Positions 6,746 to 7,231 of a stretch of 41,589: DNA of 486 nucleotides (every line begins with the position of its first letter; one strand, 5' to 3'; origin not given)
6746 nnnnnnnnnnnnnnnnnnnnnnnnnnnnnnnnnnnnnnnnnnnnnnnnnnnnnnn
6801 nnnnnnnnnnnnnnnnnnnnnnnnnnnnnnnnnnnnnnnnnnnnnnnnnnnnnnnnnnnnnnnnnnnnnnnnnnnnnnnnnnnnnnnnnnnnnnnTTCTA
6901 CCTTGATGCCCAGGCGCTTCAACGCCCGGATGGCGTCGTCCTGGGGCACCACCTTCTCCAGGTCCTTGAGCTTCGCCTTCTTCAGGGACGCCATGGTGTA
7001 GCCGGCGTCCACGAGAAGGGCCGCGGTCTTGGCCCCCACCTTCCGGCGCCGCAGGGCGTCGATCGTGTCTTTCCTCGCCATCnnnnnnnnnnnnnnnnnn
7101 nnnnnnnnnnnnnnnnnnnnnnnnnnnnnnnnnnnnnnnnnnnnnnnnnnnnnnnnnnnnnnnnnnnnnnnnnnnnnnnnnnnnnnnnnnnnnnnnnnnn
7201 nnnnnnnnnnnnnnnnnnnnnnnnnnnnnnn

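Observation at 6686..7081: RpoA'' has an N-terminal helix-hairpin-helix-like motif plus a Lys/Ala/Pro-rich histone-H1-tail-like linker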

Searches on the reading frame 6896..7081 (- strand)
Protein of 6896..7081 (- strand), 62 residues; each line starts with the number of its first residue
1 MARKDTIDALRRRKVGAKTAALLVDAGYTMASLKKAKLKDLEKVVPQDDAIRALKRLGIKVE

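Call 10: search_solved_structures(query=A1, max_evalue=10, show_alignments=3)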
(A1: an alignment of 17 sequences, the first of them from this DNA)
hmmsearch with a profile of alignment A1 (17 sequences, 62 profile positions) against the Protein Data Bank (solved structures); distinct sequences matched with E-value up to 10: 35.
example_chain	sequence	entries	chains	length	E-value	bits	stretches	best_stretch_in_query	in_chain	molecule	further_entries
9ngw_A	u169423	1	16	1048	1.9e-07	34.5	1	4-38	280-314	IcmE (DotG)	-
7muc_AG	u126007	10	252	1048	1.9e-07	34.5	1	4-38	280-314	IcmE protein | IcmE (DotG)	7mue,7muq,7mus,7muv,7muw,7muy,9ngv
4wv4_B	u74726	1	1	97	0.044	17.3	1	11-45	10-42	Transcription initiation factor TFIID subunit 8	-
3l76_A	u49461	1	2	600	0.26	14.8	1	13-58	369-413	Aspartokinase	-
9sm0_A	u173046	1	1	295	0.3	14.6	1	9-34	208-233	Methyltransferase domain-containing protein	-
1pzn_A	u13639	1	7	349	0.36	14.3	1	14-55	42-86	DNA repair and recombination protein rad51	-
30ff_DH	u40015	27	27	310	0.5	13.9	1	11-45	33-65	Transcription initiation factor TFIID subunit 8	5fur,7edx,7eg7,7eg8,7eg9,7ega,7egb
6mzc_K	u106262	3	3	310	0.52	13.8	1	11-45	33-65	Transcription initiation factor TFIID subunit 8 | Transcription initiation factor TFIID subunit 8,TAF8 | Transcription initiation factor TFIID subunit 8, TAF8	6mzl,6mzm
11hk_A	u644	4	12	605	0.85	13.2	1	22-56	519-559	E-FICS-v3 | Spike protein S2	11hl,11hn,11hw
8ak4_A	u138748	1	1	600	0.89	13.1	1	7-42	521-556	DNA ligase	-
7caw_A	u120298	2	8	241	0.89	13.1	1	13-50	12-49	3-oxoacyl-ACP reductase FabG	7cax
6nrp_A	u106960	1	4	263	1.1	12.8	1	13-50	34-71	3-oxoacyl-ACP reductase FabG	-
6v0m_A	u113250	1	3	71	1.2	12.7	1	5-41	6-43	Mitogen-activated protein kinase kinase kinase 15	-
7rro_5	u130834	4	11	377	1.3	12.6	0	21-39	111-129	Nucleoside diphosphate kinase 7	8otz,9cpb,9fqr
3bvp_A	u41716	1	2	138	1.5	12.4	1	15-53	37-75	TP901-1 Integrase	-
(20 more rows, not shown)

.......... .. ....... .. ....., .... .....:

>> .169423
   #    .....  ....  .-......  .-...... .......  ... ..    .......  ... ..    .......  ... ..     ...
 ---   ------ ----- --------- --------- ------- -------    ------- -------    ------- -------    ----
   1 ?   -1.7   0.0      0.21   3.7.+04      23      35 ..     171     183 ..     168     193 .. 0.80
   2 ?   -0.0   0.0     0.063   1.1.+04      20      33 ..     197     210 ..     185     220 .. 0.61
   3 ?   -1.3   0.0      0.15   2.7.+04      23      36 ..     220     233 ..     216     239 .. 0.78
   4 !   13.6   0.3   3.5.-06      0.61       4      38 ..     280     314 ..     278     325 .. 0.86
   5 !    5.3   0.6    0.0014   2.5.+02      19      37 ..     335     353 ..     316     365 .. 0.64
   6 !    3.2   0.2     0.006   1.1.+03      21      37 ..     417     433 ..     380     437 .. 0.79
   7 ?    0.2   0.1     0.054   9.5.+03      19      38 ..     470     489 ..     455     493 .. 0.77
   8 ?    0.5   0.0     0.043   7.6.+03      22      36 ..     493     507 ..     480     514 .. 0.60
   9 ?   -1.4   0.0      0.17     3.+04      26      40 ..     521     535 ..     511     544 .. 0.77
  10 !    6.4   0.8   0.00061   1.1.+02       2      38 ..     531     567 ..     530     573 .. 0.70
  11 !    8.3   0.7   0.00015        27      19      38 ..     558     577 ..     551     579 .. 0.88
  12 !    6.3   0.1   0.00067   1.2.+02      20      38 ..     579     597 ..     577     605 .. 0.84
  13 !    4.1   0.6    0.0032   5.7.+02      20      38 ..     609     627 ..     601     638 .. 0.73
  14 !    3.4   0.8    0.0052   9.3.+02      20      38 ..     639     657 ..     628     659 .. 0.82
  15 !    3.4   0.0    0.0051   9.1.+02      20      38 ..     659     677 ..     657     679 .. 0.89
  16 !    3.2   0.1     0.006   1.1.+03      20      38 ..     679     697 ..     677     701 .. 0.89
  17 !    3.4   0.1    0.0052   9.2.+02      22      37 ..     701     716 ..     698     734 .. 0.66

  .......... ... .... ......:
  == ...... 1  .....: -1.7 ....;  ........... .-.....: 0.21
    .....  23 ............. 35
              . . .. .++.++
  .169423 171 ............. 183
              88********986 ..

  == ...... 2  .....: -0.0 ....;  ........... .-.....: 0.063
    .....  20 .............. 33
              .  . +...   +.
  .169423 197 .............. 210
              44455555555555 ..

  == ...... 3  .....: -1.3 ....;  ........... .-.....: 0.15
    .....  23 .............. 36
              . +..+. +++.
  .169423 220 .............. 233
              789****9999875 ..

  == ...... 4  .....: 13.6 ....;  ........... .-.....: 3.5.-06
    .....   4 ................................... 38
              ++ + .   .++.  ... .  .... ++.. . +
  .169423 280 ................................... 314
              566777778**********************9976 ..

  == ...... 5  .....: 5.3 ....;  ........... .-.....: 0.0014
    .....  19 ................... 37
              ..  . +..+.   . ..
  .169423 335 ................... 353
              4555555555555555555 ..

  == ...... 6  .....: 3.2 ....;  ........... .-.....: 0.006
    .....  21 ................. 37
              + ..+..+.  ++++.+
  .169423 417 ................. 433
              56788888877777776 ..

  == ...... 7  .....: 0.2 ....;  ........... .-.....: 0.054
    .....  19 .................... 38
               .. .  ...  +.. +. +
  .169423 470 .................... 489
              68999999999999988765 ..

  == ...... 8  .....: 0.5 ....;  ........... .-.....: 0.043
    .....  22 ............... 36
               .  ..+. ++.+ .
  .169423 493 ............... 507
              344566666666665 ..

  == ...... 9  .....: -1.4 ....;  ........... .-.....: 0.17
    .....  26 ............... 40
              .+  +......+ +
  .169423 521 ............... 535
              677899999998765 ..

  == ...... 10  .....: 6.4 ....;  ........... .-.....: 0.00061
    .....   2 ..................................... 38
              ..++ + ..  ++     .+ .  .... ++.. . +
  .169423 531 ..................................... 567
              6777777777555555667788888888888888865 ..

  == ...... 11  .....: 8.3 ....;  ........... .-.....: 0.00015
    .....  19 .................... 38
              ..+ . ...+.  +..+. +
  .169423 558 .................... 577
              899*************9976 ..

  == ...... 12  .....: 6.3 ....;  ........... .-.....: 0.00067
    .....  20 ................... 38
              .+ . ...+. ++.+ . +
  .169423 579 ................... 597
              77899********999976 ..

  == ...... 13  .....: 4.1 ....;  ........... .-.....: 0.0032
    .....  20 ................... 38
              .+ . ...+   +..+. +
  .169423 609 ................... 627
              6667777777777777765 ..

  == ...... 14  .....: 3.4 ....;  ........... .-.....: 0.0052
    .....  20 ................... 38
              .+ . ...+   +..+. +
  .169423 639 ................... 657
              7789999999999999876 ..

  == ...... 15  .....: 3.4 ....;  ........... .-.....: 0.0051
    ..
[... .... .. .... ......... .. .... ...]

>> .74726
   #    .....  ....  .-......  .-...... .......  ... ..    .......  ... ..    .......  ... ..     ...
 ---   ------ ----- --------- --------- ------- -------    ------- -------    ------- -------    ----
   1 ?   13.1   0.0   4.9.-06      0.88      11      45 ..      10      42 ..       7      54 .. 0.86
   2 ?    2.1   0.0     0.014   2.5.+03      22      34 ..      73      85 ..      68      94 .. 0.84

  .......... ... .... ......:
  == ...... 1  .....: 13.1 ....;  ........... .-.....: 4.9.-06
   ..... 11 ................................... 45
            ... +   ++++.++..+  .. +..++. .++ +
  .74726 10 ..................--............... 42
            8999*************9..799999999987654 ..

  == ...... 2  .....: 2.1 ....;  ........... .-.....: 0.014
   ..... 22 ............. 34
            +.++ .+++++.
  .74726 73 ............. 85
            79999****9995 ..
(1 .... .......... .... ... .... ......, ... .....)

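Call 21: find_related_loci(query=A3, collection=genome_contigs, flank=3000)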
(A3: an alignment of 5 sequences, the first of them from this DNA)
Query A3 (62 aa) in genome_contigs; peptide patterns used: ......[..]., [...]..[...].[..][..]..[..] (x = any residue, [..] = any of these).
599 stretches matched a pattern (row limit reached: there are more); 7 encode a relative of the query (tblastn E <= 1e-3); 7 distinct loci.
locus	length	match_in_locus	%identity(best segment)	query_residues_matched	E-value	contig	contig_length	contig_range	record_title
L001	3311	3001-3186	89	1-62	9e-33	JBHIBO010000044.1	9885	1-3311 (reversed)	MAG: Thermoplasmata archaeon isolate K_1_bin.30 NODE_1732_length_9885_cov_33.386470, whole genome shotgun sequence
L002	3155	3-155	94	12-62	6e-28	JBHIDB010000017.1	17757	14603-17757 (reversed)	MAG: Thermoplasmata archaeon isolate Baj_3_bin.8 NODE_305_length_17757_cov_23.706361, whole genome shotgun sequence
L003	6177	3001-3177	66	1-59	2e-24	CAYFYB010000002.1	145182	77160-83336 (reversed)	MAG TPA_asm: uncultured Methanomassiliicoccales archaeon isolate ERP108616_co2_1 genome assembly, contig: NODE_52_length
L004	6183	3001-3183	66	1-61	1e-23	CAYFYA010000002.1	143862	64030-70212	MAG TPA_asm: uncultured Methanomassiliicoccales archaeon isolate ERP108616_co2_123 genome assembly, contig: NODE_54_leng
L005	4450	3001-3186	65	1-62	8e-22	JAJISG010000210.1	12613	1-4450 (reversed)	MAG: Thermoplasmatota archaeon isolate bin292 bin292_SY.153.16-18_bin.14.orig_210, whole genome shotgun sequence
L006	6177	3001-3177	54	1-59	9e-18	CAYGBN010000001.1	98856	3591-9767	MAG TPA_asm: uncultured Methanomassiliicoccales archaeon isolate ERP108616_co2_28 genome assembly, contig: NODE_129_leng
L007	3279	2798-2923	43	1-42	1e-6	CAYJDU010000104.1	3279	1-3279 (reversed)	MAG TPA_asm: uncultured Methanomassiliicoccales archaeon isolate ERP122455_co1_147 genome assembly, contig: NODE_14412_l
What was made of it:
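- Tried and rejected: A3 returned only 7 loci because of a row limit (call 21).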

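Call 22: predict_structure(alignment_id=A1)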
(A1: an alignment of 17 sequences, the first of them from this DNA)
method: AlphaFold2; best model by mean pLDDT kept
length: 62 residues; sequences in the alignment: 17
mean_pLDDT: 87.2   pTM: 0.68
mean pLDDT of the five models: 87.2, 85.8, 84.2, 83.4, 82.9
residues with pLDDT >= 90: 22; 70-90: 37; 50-70: 3; < 50: 0
segments of 3 or more residues with pLDDT < 50: none
pLDDT, mean of each block of 10 residues (from residue 1): 85 90 91 86 90 85 62
secondary structure, 60 per line:
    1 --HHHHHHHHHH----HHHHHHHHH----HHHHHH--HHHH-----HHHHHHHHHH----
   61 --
elements in order: H3-12 H17-25 H30-35 H38-41 H47-56
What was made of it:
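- On Helix-hairpin-helix (HhH)2 superfamily (Pfam clan including HHH_5, HHH_2): AF2 gives five helices, pLDDT 87 (call 22).
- Fold and homology: AF2 pLDDT 87 (call 22).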

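Call 24: fold_search(model_id=the predicted structure, library=pdb)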
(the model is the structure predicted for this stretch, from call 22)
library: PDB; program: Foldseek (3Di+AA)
matches with E <= 10: 225; with E <= 0.001: 0
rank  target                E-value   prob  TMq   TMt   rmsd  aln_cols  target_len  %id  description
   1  8xbw_L                3.1e-01  0.99  0.71  0.71   1.9        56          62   21  The cryo-EM structure of the RAD51 N-terminal lobe domain bound to the histone H4 tail of the nucleosome (released 2024-03-27)
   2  9q2a_G                3.5e-01  0.99  0.70  0.17   1.8        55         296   22  BCDX2-CX3-RAD51-RAD51-ssDNA supercomplex (released 2026-03-04)
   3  9hjo_D                6.0e-01  0.95  0.72  0.26   2.5        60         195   22  FANCM-FAAP24-dsDNA complex (released 2025-06-11)
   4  9qn8_A                6.8e-01  0.95  0.71  0.16   1.9        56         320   21  RAD51 filament in complex with calcium and ATP bound by the RAD51AP1 C-terminus (released 2025-12-03)
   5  9hjo_B                6.8e-01  0.93  0.72  0.26   2.5        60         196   22  FANCM-FAAP24-dsDNA complex (released 2025-06-11)
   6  6v0m_A                6.8e-01  0.87  0.62  0.56   2.6        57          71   28  Sterile alpha-motif from apoptosis signal-regulating kinase 3 (released 2020-04-01)
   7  9q28_I                6.8e-01  0.77  0.60  0.16   4.3        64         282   20  DX2-CX3-RAD51 in the active state (released 2026-03-04)
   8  9qn8_E                7.2e-01  0.96  0.73  0.16   1.7        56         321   21  RAD51 filament in complex with calcium and ATP bound by the RAD51AP1 C-terminus (released 2025-12-03)
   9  9i62_E                8.2e-01  0.96  0.74  0.16   1.7        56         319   21  CryoEM structure of a RAD51 D-loop (released 2025-06-04)
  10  8jnd_K                9.2e-01  0.95  0.73  0.18   1.8        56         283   21  The cryo-EM structure of the nonameric RAD51 ring bound to the nucleosome with the linker DNA binding (released 2024-03-27)
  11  1z00_MODEL_1_B        9.2e-01  0.90  0.69  0.54   2.4        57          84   18  Solution structure of the C-terminal domain of ERCC1 complexed with the C-terminal domain of XPF (released 2005-12-20)
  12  9a5e_A                9.8e-01  0.63  0.52  0.10   3.6        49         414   28  Integrative model of DPO41-RPOZ by crosslinking MS and deep learning (released 2024-09-18)
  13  2mut_MODEL_1_A        1.0e+00  0.90  0.70  0.48   2.2        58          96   17  Solution structure of the F231L mutant ERCC1-XPF dimerization region (released 2015-06-24)
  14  5kt3_A                1.0e+00  0.72  0.57  0.11   3.4        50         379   28  Teranry complex of human DNA polymerase iota(26-445) inserting dCMPNPP opposite template G in the presence of Mn2+ (released 2016-08-31)
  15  9omz_B                1.1e+00  0.93  0.72  0.16   1.7        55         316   22  Cryo-EM structure of a pentameric RAD51-XRCC3-RAD51C-RAD51D-XRCC2 (51-X3CDX2) complex. (released 2026-04-01)
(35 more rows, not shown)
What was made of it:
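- On Helix-hairpin-helix (HhH)2 superfamily (Pfam clan including HHH_5, HHH_2): The top Foldseek hits are (HhH)2 domains with TM 0.70-0.74 (call 24), although E-values are 0.3-3 for this short query.
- Closest known: RadA/RAD51/DMC1 N-terminal. Same: The closest fold: TM 0.70-0.74, rmsd 1.7-1.9 A over 55-56 residues (call 24).
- ERCC1/XPF, FAAP24, NusA-AR and SAM domains are among the Foldseek hits (call 24). Foldseek hits include heterodimerising (HhH)2 domains (ERCC1/XPF, FAAP24), NusA AR and SAM domains (call 24). All the close fold matches are DNA-associated (call 24).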

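Call 25: search_protein_representatives(alignment_id=A1)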
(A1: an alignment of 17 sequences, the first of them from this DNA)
Query: 17 sequences, 62 profile positions. Proteins with E-value up to 0.001 (for the whole library): 153; up to 1e-10: 34; up to 1e-30: 0. The best 150 are listed.
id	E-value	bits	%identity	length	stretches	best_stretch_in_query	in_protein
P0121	1.3e-25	105.5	-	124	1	1-62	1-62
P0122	1.7e-25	105.1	-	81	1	1-61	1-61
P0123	6.4e-25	103.3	-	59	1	1-58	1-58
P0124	1.3e-24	102.3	-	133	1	1-61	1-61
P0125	2.0e-24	101.7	-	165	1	1-61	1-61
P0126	3.3e-24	101.0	-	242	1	1-60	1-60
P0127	1.5e-23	98.9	-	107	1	1-60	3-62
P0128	1.8e-23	98.6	-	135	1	1-60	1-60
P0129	7.7e-23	96.6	-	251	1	1-61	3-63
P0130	2.3e-20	88.7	-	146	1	1-59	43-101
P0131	3.7e-20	88.0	-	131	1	1-51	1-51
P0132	6.0e-20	87.3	-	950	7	14-55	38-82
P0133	2.1e-19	85.6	-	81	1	1-52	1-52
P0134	3.1e-19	85.1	-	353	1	1-60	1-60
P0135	2.6e-18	82.1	-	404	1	1-61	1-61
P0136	1.1e-17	80.1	-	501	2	1-61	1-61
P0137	1.2e-17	80.0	-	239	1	1-60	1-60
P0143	1.7e-15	73.1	-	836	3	1-60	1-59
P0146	1.0e-13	67.4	-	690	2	1-61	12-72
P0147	2.0e-13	66.5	-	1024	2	1-52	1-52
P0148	2.0e-12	63.3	-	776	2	1-61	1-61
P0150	4.2e-12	62.2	-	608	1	1-60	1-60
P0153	3.2e-11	59.4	-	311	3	1-60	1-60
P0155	1.3e-10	57.5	-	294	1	1-60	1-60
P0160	9.4e-10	54.7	-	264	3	1-61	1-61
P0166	3.3e-08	49.7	-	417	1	1-58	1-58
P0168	4.3e-08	49.4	-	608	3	1-60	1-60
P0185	1.2e-06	44.8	-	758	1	1-59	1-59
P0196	4.1e-06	43.0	-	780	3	1-53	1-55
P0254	3.3e-04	36.9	-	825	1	4-60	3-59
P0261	6.3e-04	36.0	-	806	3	1-34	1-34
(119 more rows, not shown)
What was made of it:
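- Tried and rejected: Many multi-stretch hits in call 25 have the same cause.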

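Call 26: search_protein_families(library=pfam, proteins=[P0132, P0143, P0146, P0147, P0148, P0150, P0168, P0185, P0196, P0254], max_evalue=0.001)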
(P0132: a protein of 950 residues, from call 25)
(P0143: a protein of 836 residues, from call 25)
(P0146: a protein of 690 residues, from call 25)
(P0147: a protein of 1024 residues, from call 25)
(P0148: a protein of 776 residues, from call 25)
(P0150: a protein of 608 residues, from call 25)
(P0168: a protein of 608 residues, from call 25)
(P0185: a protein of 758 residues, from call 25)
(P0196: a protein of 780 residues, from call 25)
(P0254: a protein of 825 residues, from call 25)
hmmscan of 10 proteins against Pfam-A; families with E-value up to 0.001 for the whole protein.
P0132 (950 aa): 22 families
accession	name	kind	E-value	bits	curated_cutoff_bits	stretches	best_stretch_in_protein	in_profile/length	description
PF14520.12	HHH_5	-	4e-98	322.3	27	7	100-155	2-57/57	Helix-hairpin-helix domain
PF21180.3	TOP6A-Spo11_Toprim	-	1.6e-54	184.9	24.1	1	774-944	1-170/170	Topoisomerase 6 subunit A/Spo11, Toprim domain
PF00633.29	HHH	-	1.3e-43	145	24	2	123-151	1-29/30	Helix-hairpin-helix motif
PF12826.13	HHH_2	-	2.9e-34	117.5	27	3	107-150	10-52/64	Helix-hairpin-helix motif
PF10391.15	DNA_pol_lambd_f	-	1.3e-31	108.6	29.8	1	458-488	8-38/51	Fingers domain of DNA polymerase lambda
PF11731.14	Cdd1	-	1.8e-29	102.2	25.5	0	235-276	3-44/86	Pathogenicity locus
PF14229.12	DUF4332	-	4.1e-25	88.8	23.2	1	370-425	43-98/122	Domain of unknown function (DUF4332)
PF25453.1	DUF7898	-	4.1e-22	78.8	27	0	177-207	12-42/80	Domain of unknown function (DUF7898)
PF04406.19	TP6A_N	-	4.1e-20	71.8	26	1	667-725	4-62/62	Type IIB DNA topoisomerase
PF12836.13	HHH_3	-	2.7e-18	66.2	27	0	129-185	10-60/65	Helix-hairpin-helix motif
PF21176.3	RecR_HhH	-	2.5e-14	53.2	27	0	99-116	5-22/45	RecR, helix-hairpin-helix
PF02961.22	SAM_BAF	-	1.1e-13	51.9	25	0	449-478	16-45/88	Barrier to autointegration factor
PF21999.2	IMS_HHH_1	-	2.5e-13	50.7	27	0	34-79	1-44/53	DNA polymerase-iota, thumb domain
PF03118.21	RNA_pol_A_CTD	-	2e-12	47.1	23.8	0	40-81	21-62/67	Bacterial RNA polymerase, alpha chain C terminal domain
PF11798.14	IMS_HHH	-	1.6e-11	44.2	24.4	0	203-221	12-29/32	IMS family HHH motif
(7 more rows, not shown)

P0143 (836 aa): 4 families
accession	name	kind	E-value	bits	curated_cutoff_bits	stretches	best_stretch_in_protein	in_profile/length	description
PF04998.22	RNA_pol_Rpb1_5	-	7e-53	180.2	28.5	1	451-784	51-266/267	RNA polymerase Rpb1, domain 5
PF14520.12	HHH_5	-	9.4e-08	32.9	27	1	337-384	3-51/57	Helix-hairpin-helix domain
PF11731.14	Cdd1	-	0.00022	21.8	25.5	1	332-372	2-42/86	Pathogenicity locus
PF10391.15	DNA_pol_lambd_f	-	0.00027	21.1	29.8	0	337-366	2-31/51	Fingers domain of DNA polymerase lambda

P0146 (690 aa): 1 family
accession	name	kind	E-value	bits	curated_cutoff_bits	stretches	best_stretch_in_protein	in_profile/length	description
PF04998.22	RNA_pol_Rpb1_5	-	4.7e-51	174.2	28.5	1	290-630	56-265/267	RNA polymerase Rpb1, domain 5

P0147 (1024 aa): 3 families
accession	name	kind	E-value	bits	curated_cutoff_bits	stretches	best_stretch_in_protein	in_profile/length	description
PF04998.22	RNA_pol_Rpb1_5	-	2.5e-44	152.2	28.5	2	703-965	87-265/267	RNA polymerase Rpb1, domain 5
PF14528.11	LAGLIDADG_3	-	9.3e-18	64.7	22.5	1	497-569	2-82/82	LAGLIDADG-like domain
PF14890.11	Intein_splicing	-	6.5e-16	58.9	35.8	1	209-705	11-155/155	Intein splicing domain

P0148 (776 aa): 1 family
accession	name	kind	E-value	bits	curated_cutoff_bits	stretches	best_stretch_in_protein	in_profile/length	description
PF04998.22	RNA_pol_Rpb1_5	-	2e-52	178.7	28.5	1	288-631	66-265/267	RNA polymerase Rpb1, domain 5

P0150 (608 aa): 1 family
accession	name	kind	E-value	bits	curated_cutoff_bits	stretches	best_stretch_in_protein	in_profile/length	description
PF04998.22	RNA_pol_Rpb1_5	-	1.5e-53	182.4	28.5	1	254-545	66-265/267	RNA polymerase Rpb1, domain 5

P0168 (608 aa): 6 families
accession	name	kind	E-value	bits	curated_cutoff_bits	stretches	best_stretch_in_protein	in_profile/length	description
PF04998.22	RNA_pol_Rpb1_5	-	1.4e-51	176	28.5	1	275-549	65-265/267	RNA polymerase Rpb1, domain 5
PF14520.12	HHH_5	-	6.4e-16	59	27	1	85-136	3-54/57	Helix-hairpin-helix domain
PF10391.15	DNA_pol_lambd_f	-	3.7e-09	36.7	29.8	0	85-113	2-30/51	Fingers domain of DNA polymerase lambda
PF00633.29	HHH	-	1.8e-07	31.1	24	0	150-161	15-26/30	Helix-hairpin-helix motif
PF12826.13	HHH_2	-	1.5e-05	25.5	27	0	98-137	17-55/64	Helix-hairpin-helix motif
PF11731.14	Cdd1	-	0.00018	22.1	25.5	0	143-176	3-36/86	Pathogenicity locus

P0185 (758 aa): 1 family
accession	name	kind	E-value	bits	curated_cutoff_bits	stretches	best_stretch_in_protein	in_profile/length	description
PF04998.22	RNA_pol_Rpb1_5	-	2.3e-53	181.8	28.5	1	404-703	66-266/267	RNA polymerase Rpb1, domain 5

P0196 (780 aa): 5 families
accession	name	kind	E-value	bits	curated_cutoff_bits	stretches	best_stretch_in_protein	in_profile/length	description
PF04998.22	RNA_pol_Rpb1_5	-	6e-55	187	28.5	1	397-677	61-265/267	RNA polymerase Rpb1, domain 5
PF14520.12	HHH_5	-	5.5e-09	36.8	27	1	220-260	2-43/57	Helix-hairpin-helix domain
PF10391.15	DNA_pol_lambd_f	-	1.5e-05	25.2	29.8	1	220-257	1-38/51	Fingers domain of DNA polymerase lambda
PF12826.13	HHH_2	-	0.00043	20.8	27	0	9-57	5-53/64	Helix-hairpin-helix motif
PF11731.14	Cdd1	-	0.00073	20.1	25.5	0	216-255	2-41/86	Pathogenicity locus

P0254 (825 aa): 1 family
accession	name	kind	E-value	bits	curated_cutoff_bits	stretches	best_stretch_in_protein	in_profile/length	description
PF04998.22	RNA_pol_Rpb1_5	-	4.9e-55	187.3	28.5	1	441-764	66-266/267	RNA polymerase Rpb1, domain 5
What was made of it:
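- On Helix-hairpin-helix (HhH)2 superfamily (Pfam clan including HHH_5, HHH_2): The A1 profile hits a 7x HHH_5 protein at E 6e-20 (calls 25, 26).
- Closest known: Topoisomerase V. Same: Relatives of this A'' carry 2-3 HhH copies (call 26), and a TopoVI-A with 7 copies was found (calls 25, 26).
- The profile also finds a TopoVI-A protein with 7 HHH_5 units at E 6e-20 (calls 25, 26). Relatives add further canonical HHH_5 copies at the same place (P0168, P0143, P0196, P0261; call 26). Relatives add canonical DNA-type HHH_5 copies (call 26).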

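Call 27: search_protein_families(library=pfam, proteins=[P0126, P0129, P0134, P0135, P0137, P0153, P0155, P0160, P0166, P0261], max_evalue=0.001)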
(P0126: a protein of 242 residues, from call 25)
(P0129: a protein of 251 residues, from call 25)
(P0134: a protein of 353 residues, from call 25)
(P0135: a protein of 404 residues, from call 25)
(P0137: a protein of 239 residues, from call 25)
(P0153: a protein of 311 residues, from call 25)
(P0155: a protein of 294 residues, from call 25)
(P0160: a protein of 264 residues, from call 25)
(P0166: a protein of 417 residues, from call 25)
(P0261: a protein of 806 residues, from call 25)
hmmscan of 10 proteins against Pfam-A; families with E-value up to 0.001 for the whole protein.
P0126 (242 aa): 1 family
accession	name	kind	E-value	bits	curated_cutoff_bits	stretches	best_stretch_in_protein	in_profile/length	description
PF04998.22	RNA_pol_Rpb1_5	-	9.7e-06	25.7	28.5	1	61-183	66-91/267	RNA polymerase Rpb1, domain 5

P0129 (251 aa): 1 family
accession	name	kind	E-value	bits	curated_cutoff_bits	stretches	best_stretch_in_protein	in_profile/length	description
PF14890.11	Intein_splicing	-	3.8e-08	33.7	35.8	1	101-204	11-95/155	Intein splicing domain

P0134 (353 aa): 1 family
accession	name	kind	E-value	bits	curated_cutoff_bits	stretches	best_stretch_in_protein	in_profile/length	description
PF04998.22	RNA_pol_Rpb1_5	-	1.7e-25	90.4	28.5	1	123-297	66-151/267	RNA polymerase Rpb1, domain 5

P0135 (404 aa): 0 families

P0137 (239 aa): 0 families

P0153 (311 aa): 0 families

P0155 (294 aa): 1 family
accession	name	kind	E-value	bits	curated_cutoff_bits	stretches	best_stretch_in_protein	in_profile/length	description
PF04998.22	RNA_pol_Rpb1_5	-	1.6e-26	93.8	28.5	1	154-275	66-150/267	RNA polymerase Rpb1, domain 5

P0160 (264 aa): 6 families
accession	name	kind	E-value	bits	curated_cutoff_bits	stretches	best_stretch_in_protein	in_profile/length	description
PF14520.12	HHH_5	-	4.3e-19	69.2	27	2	78-127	6-55/57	Helix-hairpin-helix domain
PF10391.15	DNA_pol_lambd_f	-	2.1e-14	53.5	29.8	2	79-103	6-30/51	Fingers domain of DNA polymerase lambda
PF12826.13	HHH_2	-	6.1e-09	36.4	27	0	79-125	8-53/64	Helix-hairpin-helix motif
PF11731.14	Cdd1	-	5.5e-08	33.4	25.5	0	133-171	3-41/86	Pathogenicity locus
PF00633.29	HHH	-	1.4e-07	31.4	24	0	135-151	10-26/30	Helix-hairpin-helix motif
PF14229.12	DUF4332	-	0.00029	21.4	23.2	0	76-108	56-87/122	Domain of unknown function (DUF4332)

P0166 (417 aa): 0 families

P0261 (806 aa): 3 families
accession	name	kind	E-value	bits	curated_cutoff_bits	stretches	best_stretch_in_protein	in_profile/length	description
PF04998.22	RNA_pol_Rpb1_5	-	8.8e-53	179.9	28.5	1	368-675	33-265/267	RNA polymerase Rpb1, domain 5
PF14520.12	HHH_5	-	2.9e-07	31.3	27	1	222-259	6-44/57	Helix-hairpin-helix domain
PF10391.15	DNA_pol_lambd_f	-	2.1e-05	24.7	29.8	1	218-254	1-37/51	Fingers domain of DNA polymerase lambda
